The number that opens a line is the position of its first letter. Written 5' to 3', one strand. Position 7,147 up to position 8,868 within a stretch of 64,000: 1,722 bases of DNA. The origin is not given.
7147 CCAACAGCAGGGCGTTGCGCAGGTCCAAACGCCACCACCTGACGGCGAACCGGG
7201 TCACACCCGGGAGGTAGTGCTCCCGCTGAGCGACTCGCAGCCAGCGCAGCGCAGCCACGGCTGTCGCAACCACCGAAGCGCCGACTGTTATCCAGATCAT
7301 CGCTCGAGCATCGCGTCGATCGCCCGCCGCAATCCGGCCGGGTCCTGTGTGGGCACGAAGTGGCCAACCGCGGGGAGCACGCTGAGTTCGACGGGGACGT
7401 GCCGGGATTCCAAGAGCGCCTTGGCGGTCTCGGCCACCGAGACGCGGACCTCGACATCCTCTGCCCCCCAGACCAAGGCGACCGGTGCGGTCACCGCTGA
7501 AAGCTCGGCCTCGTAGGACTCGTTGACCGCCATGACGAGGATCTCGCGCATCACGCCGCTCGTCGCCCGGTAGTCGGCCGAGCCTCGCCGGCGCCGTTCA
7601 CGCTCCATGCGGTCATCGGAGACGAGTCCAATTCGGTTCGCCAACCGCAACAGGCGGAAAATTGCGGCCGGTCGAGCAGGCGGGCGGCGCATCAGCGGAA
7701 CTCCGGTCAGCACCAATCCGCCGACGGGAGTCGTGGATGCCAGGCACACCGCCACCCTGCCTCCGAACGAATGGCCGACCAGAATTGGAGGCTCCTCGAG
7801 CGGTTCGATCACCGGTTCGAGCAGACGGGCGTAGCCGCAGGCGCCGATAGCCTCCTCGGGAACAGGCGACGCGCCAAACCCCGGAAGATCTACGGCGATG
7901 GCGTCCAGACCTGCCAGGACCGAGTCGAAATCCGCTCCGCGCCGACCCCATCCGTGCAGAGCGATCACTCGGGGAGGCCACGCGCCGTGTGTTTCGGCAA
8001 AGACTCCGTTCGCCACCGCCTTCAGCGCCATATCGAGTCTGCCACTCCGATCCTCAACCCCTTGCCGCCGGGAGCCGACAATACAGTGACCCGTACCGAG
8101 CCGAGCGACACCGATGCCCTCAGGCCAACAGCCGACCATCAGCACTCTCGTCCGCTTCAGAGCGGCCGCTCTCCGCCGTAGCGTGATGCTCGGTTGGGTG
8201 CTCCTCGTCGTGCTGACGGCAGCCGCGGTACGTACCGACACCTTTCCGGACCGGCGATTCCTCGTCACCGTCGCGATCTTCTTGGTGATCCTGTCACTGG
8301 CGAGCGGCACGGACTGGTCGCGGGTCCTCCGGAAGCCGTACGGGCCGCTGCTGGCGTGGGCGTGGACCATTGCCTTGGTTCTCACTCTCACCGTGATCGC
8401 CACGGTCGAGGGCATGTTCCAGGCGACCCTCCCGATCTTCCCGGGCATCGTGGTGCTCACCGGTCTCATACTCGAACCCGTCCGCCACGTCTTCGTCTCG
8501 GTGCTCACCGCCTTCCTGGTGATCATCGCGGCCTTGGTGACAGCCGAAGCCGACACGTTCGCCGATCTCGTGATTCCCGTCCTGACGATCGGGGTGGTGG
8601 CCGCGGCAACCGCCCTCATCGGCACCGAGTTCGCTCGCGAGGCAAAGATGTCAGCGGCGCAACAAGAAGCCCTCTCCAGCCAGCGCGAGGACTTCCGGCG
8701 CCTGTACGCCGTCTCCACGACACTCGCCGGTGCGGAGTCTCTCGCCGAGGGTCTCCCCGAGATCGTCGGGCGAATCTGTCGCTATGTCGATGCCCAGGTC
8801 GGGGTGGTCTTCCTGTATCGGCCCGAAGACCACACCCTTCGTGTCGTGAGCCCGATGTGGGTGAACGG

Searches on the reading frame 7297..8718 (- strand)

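Call 66: search_protein_families(library=pfam, proteins=[window:7297-8718:-])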
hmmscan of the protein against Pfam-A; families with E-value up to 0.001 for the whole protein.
window:7297-8718:- (473 aa): 4 families
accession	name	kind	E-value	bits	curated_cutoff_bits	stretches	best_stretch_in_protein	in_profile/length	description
PF12697.13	Abhydrolase_6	-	1.7e-16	62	26.3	1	251-464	1-215/217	Alpha/beta hydrolase family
PF00561.26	Abhydrolase_1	-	1.9e-10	41.3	25.8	1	249-342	1-103/245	alpha/beta hydrolase fold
PF20408.4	Abhydrolase_11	-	0.00041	20.6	27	1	306-350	73-115/193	Alpha/beta hydrolase domain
PF12146.15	Hydrolase_4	-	0.0005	19.9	27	0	269-439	30-220/239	Serine aminopeptidase, S33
